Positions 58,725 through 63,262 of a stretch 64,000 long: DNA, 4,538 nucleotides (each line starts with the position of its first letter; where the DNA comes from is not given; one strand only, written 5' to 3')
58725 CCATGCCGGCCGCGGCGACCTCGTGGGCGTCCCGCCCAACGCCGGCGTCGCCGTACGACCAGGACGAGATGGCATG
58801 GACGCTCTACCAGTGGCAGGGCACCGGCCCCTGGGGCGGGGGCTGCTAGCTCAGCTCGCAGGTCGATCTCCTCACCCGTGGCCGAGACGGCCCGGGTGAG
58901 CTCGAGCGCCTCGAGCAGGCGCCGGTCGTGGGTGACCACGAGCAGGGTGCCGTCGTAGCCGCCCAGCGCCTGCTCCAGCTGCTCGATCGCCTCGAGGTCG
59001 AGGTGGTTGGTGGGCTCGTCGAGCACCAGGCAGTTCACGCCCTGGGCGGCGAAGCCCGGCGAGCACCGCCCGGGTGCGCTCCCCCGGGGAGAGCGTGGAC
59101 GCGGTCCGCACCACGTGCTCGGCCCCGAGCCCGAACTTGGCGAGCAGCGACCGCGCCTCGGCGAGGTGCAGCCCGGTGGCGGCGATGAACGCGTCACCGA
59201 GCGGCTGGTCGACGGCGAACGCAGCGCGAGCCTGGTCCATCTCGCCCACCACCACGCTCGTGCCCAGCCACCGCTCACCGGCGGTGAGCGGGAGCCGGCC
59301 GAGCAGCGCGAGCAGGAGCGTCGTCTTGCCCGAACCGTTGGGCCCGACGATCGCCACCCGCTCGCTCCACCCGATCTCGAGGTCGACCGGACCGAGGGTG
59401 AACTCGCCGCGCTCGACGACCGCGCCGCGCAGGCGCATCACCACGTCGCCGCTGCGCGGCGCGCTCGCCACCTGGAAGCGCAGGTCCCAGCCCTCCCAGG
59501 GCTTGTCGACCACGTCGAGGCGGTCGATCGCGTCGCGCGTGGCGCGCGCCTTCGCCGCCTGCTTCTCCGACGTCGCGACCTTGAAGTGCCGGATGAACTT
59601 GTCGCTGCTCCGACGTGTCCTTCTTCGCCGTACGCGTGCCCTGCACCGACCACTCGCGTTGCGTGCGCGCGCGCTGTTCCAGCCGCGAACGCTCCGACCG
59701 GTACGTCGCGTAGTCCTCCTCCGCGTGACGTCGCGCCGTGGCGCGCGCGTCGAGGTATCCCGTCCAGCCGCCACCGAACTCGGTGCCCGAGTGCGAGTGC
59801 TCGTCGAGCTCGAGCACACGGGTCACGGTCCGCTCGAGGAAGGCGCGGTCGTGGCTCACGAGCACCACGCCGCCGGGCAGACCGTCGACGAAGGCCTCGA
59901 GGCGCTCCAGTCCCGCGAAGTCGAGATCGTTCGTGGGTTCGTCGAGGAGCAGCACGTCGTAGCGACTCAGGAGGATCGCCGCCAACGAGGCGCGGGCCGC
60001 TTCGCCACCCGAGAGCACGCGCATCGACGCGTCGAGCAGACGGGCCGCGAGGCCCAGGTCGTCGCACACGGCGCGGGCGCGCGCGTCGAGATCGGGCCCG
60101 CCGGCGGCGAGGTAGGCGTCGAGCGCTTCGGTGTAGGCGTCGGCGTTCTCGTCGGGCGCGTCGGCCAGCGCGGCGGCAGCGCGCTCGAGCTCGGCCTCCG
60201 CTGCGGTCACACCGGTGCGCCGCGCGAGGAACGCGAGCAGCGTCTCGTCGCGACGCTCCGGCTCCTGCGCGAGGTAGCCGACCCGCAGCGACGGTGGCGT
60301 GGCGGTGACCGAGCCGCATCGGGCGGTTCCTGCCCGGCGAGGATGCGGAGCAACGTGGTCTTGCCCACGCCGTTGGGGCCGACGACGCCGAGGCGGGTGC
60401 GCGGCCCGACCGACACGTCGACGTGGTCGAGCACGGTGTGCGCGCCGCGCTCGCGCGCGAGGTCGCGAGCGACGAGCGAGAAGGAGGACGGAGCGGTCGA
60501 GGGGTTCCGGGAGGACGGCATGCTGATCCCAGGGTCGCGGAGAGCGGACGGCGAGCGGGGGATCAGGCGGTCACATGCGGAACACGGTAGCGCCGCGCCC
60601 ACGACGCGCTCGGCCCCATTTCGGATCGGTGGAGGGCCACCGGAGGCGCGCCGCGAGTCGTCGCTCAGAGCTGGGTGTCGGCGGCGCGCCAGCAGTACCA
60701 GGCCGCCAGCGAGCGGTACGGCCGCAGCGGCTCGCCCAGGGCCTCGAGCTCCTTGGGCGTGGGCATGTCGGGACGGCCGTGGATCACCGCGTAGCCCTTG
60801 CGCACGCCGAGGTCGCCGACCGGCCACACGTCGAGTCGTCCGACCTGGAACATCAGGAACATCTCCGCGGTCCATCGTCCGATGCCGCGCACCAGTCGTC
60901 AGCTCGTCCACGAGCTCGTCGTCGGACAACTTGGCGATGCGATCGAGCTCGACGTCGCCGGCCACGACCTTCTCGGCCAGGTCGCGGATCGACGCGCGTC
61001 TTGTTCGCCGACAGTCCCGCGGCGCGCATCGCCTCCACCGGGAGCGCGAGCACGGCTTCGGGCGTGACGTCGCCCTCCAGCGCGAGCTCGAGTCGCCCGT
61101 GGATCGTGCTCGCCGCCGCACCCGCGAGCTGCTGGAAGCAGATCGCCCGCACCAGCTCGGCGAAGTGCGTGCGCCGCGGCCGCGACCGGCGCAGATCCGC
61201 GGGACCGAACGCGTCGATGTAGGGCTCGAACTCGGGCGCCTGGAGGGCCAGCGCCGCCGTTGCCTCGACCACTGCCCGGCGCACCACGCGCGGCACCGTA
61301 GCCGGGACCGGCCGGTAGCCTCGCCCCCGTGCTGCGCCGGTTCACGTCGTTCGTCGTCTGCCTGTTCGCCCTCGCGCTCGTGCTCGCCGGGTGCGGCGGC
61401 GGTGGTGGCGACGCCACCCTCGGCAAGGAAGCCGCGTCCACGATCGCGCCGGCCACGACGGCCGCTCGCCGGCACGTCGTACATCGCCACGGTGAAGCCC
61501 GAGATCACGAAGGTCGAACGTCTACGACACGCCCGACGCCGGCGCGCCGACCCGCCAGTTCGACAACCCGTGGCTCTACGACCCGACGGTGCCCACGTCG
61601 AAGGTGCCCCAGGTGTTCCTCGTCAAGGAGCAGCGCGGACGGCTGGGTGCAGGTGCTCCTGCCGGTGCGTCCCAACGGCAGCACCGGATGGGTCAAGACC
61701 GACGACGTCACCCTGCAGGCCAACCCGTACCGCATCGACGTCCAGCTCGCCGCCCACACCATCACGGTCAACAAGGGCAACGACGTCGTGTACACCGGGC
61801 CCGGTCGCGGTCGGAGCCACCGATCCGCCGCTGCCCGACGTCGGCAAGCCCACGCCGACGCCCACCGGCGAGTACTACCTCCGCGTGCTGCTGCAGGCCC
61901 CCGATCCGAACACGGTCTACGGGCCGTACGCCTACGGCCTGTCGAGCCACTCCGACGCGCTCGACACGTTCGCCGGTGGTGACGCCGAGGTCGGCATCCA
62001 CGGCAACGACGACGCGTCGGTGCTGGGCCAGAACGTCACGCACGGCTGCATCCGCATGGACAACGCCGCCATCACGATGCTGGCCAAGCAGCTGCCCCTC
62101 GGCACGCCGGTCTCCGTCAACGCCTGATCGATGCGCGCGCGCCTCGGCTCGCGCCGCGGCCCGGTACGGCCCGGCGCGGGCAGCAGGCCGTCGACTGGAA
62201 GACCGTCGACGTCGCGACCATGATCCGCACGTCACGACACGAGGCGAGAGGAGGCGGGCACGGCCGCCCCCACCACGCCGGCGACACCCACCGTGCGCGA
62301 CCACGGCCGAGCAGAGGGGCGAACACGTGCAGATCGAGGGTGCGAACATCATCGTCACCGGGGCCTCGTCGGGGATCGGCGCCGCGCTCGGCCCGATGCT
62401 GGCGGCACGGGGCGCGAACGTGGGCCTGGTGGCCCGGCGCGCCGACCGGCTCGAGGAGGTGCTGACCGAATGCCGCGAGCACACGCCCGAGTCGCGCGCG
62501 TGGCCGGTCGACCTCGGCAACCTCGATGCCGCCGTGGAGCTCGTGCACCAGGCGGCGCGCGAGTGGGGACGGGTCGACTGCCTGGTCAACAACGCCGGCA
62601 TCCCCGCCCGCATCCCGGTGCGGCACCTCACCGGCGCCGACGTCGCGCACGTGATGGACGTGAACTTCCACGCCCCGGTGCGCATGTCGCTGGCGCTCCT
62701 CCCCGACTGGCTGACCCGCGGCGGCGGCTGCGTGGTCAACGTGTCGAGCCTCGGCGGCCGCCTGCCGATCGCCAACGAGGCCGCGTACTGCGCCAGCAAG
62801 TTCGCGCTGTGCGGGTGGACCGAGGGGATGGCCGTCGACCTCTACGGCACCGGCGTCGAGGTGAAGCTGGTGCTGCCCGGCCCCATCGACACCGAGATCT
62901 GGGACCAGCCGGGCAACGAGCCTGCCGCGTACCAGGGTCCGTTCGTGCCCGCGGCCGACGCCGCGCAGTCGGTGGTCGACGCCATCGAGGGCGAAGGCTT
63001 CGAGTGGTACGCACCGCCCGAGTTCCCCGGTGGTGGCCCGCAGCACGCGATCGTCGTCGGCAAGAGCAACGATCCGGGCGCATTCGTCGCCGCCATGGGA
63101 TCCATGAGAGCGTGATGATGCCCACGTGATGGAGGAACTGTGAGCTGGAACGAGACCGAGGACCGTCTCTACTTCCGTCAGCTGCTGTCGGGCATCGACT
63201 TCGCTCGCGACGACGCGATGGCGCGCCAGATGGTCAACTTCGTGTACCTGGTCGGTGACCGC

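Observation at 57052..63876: Second frameshift-dense block covering unrelated housekeeping genes (aat, Rpf-domain protein, ABC-F, AlkA, L,D-transpeptidase, MBL hydrolase)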

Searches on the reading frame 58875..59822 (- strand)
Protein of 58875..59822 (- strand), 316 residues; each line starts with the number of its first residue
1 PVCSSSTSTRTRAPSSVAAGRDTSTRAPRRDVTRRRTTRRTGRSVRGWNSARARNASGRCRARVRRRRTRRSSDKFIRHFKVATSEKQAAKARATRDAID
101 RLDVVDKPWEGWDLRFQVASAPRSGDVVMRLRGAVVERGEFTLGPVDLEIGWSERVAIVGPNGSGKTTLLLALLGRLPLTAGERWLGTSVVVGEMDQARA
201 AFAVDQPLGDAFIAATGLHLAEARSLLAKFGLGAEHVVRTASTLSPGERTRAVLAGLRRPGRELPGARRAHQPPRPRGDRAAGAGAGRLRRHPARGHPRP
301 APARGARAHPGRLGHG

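Call 5: search_protein_families(library=pfam, proteins=[window:58875-59822:-], max_evalue=0.01)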
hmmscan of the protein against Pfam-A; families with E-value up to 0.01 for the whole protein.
window:58875-59822:- (316 aa): 7 families
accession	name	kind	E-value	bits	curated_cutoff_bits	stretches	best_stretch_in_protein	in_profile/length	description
PF00005.33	ABC_tran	-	1.7e-11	45.3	25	1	145-255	3-120/137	ABC transporter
PF13304.12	AAA_21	-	0.00013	22.6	27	1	157-173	3-19/304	AAA domain, putative AbiEii toxin, Type IV TA system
PF13476.12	AAA_23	-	0.0012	20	27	1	157-173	23-39/201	AAA domain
PF13555.12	AAA_29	-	0.0013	18.9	27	1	146-173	15-42/61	P-loop containing region of AAA domain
PF02463.25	SMC_N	-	0.0085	16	40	0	156-173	27-44/220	RecF/RecN/SMC N terminal domain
PF13671.12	AAA_33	-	0.0086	16.8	27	1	157-253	3-89/143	AAA domain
PF13191.12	AAA_16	-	0.0094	16.9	32.6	0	155-227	26-85/167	AAA ATPase domain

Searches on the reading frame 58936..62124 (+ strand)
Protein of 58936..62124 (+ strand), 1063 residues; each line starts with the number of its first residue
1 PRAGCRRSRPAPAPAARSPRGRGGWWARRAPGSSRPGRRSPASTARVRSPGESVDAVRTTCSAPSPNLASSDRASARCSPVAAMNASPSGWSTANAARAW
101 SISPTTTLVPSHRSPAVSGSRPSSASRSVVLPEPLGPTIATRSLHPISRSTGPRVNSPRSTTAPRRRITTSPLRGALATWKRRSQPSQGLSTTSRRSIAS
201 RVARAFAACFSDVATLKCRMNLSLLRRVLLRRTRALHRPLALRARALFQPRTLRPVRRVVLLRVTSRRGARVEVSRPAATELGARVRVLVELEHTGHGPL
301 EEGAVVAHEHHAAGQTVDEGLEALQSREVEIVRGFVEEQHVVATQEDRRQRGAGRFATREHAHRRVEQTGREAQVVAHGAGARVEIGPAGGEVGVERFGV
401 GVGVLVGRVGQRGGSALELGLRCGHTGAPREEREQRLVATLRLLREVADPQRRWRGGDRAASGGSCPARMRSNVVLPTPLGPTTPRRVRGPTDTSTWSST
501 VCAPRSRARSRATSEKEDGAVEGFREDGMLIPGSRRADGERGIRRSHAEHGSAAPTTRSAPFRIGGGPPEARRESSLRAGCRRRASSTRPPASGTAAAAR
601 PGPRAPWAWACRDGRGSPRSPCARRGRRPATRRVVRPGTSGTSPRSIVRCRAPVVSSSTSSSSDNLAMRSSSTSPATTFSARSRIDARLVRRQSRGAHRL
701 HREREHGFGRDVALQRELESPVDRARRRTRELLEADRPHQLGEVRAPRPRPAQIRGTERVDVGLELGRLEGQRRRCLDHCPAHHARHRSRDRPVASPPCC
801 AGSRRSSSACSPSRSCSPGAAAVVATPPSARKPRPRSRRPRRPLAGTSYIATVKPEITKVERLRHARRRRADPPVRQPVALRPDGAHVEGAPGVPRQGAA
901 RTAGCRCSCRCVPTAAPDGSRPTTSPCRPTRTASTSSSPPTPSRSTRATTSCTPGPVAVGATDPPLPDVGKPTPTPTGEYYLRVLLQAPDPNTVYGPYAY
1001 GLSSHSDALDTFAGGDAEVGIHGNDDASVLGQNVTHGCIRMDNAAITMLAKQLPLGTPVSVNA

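Call 6: search_protein_families(library=pfam, proteins=[window:58936-62124:+], max_evalue=0.01)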
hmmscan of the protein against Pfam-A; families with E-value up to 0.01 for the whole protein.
window:58936-62124:+ (1063 aa): 1 family
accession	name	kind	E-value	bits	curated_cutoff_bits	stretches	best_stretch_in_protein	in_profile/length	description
PF03734.19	YkuD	-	2.7e-13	51.1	23.4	1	955-1061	26-146/146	L,D-transpeptidase catalytic domain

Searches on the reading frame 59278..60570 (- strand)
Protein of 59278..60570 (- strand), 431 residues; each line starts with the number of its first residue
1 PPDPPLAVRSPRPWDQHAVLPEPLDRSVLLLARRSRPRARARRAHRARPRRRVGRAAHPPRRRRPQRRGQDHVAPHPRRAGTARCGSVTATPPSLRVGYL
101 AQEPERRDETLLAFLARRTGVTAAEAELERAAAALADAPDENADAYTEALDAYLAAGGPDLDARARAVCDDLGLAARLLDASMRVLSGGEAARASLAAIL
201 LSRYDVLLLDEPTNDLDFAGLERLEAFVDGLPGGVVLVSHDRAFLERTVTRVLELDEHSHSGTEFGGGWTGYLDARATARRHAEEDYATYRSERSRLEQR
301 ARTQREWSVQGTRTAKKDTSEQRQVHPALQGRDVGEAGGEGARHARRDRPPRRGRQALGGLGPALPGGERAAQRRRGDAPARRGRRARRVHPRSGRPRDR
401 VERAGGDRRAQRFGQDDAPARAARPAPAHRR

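Call 6: search_protein_families(library=pfam, proteins=[window:59278-60570:-, window:59441-60562:-], max_evalue=0.01)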
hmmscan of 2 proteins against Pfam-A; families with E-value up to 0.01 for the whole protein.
window:59278-60570:- (431 aa): 1 family
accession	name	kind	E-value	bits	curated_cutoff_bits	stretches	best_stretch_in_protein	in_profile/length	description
PF00005.33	ABC_tran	-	4.2e-08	34.3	25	1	137-214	79-137/137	ABC transporter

window:59441-60562:- (374 aa): 0 families

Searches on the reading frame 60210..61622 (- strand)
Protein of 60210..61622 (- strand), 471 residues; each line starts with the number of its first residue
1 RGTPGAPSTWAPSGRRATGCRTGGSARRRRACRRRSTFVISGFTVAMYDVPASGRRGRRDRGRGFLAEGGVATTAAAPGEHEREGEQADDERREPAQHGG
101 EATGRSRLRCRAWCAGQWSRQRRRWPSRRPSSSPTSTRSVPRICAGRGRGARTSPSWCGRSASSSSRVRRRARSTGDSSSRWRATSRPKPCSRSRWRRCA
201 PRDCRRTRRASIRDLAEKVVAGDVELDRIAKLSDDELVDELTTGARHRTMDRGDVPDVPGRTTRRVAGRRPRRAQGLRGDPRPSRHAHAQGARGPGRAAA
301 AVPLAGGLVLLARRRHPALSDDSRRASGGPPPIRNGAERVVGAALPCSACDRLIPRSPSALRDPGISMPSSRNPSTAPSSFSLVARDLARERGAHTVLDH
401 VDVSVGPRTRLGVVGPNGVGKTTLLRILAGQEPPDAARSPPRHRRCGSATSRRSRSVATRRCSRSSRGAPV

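Call 6: search_protein_families(library=pfam, proteins=[window:60210-61622:-], max_evalue=0.01)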
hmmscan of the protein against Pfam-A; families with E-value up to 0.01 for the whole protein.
window:60210-61622:- (471 aa): 2 families
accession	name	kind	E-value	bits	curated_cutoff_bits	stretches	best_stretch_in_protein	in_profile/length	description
PF00005.33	ABC_tran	-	1.4e-07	32.6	25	1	398-436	1-39/137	ABC transporter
PF13304.12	AAA_21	-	0.0031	18.1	27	1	412-429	3-20/304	AAA domain, putative AbiEii toxin, Type IV TA system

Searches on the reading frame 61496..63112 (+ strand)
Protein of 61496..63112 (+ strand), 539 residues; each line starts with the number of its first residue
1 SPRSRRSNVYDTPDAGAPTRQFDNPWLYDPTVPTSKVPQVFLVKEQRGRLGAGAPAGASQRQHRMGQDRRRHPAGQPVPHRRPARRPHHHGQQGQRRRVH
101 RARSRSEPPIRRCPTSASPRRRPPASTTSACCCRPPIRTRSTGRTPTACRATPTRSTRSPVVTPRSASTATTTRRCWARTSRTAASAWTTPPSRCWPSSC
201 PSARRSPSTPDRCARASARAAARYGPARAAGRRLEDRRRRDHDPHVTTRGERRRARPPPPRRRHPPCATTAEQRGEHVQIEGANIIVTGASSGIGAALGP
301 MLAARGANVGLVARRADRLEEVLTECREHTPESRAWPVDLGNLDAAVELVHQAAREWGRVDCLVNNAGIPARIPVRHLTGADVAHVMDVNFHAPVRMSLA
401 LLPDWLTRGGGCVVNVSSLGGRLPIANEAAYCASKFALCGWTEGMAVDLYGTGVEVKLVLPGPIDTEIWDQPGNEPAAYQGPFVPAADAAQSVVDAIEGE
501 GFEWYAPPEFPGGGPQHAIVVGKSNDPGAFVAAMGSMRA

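Call 6: search_protein_families(library=pfam, proteins=[window:61496-63112:+], max_evalue=0.01)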
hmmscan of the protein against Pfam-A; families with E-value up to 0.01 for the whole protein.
window:61496-63112:+ (539 aa): 5 families
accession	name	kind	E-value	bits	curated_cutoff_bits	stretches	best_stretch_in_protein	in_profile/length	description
PF00106.31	adh_short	-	3.2e-51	174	26.6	1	284-470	2-188/195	short chain dehydrogenase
PF13561.12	adh_short_C2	-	9.3e-35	120.7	27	1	289-477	1-189/236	Enoyl-(Acyl carrier protein) reductase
PF08659.16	KR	-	2.8e-08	34.3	22.6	1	285-434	3-152/180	KR domain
PF23441.1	SDR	-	7.5e-05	22.7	27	1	284-471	9-201/258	SDR-like rossmann domain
PF02882.25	THF_DHG_CYH_C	-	0.0025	17.6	27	1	276-324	30-78/160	Tetrahydrofolate dehydrogenase/cyclohydrolase, NAD(P)-binding domain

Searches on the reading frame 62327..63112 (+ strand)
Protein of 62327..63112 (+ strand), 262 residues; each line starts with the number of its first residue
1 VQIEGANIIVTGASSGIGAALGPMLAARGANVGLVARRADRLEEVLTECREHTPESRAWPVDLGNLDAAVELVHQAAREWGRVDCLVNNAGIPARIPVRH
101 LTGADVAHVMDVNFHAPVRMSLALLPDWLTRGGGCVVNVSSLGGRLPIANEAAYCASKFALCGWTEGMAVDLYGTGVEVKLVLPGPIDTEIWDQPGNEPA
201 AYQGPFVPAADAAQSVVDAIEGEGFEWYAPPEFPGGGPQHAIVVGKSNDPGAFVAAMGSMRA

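Call 7: find_related_loci(query=window:62327-63112:+, collection=genome_contigs, flank=10000)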
Query window:62327-63112:+ (262 aa) in genome_contigs; peptide patterns used: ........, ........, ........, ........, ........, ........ (x = any residue, [..] = any of these).
328 stretches matched a pattern; 293 encode a relative of the query (tblastn E <= 1e-3); the best 80 are kept; 80 distinct loci.
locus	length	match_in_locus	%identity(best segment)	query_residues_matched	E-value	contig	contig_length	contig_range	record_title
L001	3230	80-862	94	1-261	5e-171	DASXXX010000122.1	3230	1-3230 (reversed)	MAG TPA_asm: Acidimicrobiia bacterium isolate SMAG_U4809 k141_423902, whole genome shotgun sequence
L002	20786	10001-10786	94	1-262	1e-162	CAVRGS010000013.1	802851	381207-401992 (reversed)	MAG: uncultured Actinomycetes bacterium isolate MFD05442.bin.1.365 genome assembly, contig: contig_654, whole genome sho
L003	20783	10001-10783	93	1-261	8e-162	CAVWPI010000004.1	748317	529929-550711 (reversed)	MAG: uncultured Actinomycetes bacterium isolate MFD05442.bin.2.40 genome assembly, contig: contig_18408, whole genome sh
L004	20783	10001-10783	93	1-261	3e-161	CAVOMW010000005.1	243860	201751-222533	MAG: uncultured Actinomycetes bacterium isolate MFD00031.bin.2.112 genome assembly, contig: contig_27197, whole genome s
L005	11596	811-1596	93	1-262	8e-161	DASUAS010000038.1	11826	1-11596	MAG TPA_asm: Acidimicrobiia bacterium isolate SMAG_U2501 k141_1350416, whole genome shotgun sequence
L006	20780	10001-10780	87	1-260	4e-153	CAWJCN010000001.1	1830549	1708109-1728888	MAG: uncultured Actinomycetes bacterium isolate MFD04944.bin.1.334 genome assembly, contig: contig_24210, whole genome s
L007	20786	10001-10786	84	1-262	2e-147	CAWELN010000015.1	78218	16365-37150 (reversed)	MAG: uncultured Actinomycetes bacterium isolate MFD05841.bin.2.21 genome assembly, contig: contig_30664, whole genome sh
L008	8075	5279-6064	84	1-262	2e-146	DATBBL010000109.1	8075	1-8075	MAG TPA_asm: Acidimicrobiia bacterium isolate SMAG_U5758 k141_4461787, whole genome shotgun sequence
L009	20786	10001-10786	85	1-262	9e-146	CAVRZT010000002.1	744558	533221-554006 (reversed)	MAG: uncultured Actinomycetes bacterium isolate MFD05942.bin.2.12 genome assembly, contig: contig_2439, whole genome sho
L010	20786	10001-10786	86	1-262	4e-144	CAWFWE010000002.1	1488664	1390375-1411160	MAG: uncultured Actinomycetes bacterium isolate MFD04944.bin.2.69 genome assembly, contig: contig_21982, whole genome sh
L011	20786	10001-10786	76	1-261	6e-129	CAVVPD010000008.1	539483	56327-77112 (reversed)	MAG: uncultured Actinomycetes bacterium isolate MFD02416.bin.2.29 genome assembly, contig: contig_55801, whole genome sh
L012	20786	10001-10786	75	1-261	5e-128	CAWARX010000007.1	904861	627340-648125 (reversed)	MAG: uncultured Actinomycetes bacterium isolate MFD02416.bin.2.207 genome assembly, contig: contig_65032, whole genome s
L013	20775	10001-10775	77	1-258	2e-119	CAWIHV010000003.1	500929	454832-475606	MAG: uncultured Actinomycetes bacterium isolate MFD05442.bin.4.822 genome assembly, contig: contig_19408, whole genome s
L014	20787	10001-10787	76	1-261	7e-118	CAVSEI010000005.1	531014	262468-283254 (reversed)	MAG: uncultured Actinomycetes bacterium isolate MFD02134.bin.2.158 genome assembly, contig: contig_25402, whole genome s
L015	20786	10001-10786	67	1-262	1e-116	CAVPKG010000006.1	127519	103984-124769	MAG: uncultured Actinomycetes bacterium isolate MFD10007.bin.3.259 genome assembly, contig: contig_35539, whole genome s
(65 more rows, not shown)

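Call 11: find_encoding_contigs(protein=window:62327-63112:+, flank=10000, max_places=10)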
Protein window:62327-63112:+ (262 aa): no gene with exactly this product is on record in the collection.

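Call 25: find_related_loci(query=window:62327-63112:+, collection=metagenome_contigs, flank=10000)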
Query window:62327-63112:+ (262 aa) in metagenome_contigs; peptide patterns used: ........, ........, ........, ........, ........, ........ (x = any residue, [..] = any of these).
266 stretches matched a pattern; 241 encode a relative of the query (tblastn E <= 1e-3); the best 80 are kept; 80 distinct loci.
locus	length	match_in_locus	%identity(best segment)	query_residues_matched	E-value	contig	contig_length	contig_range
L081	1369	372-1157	96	1-262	0e+0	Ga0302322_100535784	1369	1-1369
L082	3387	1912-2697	95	1-262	9e-174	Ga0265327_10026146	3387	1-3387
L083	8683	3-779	96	3-261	2e-163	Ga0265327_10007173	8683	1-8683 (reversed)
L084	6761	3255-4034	92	1-260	8e-159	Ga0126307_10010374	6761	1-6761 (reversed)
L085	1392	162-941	91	1-260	1e-171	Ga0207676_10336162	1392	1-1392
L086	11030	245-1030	86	1-262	5e-151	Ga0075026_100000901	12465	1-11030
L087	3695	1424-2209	84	1-262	1e-152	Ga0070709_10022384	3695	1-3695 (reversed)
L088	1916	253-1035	84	1-261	2e-158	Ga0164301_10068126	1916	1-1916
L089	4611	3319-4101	83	1-261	3e-149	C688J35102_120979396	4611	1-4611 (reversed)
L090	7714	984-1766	83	1-261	8e-147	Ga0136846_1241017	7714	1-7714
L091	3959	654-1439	82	1-262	2e-147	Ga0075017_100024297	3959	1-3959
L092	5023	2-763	85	9-262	3e-143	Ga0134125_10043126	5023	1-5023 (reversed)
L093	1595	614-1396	85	1-261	2e-153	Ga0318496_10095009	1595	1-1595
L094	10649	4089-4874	85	1-262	2e-137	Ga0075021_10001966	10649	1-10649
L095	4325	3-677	89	37-261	3e-135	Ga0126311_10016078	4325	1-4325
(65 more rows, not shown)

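Call 34: search_protein_families(library=pfam, proteins=[L003:9330-9983:+, L003:7369-7851:+], max_evalue=0.001)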
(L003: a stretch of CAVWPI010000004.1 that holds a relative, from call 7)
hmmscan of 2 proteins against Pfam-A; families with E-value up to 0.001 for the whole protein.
L003:9330-9983:+ (218 aa): 0 families

L003:7369-7851:+ (161 aa): 1 family
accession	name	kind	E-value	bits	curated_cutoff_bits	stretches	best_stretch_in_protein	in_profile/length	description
PF20329.3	DUF6624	-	2.5e-14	53.6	27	1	15-144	33-159/173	Family of unknown function (DUF6624)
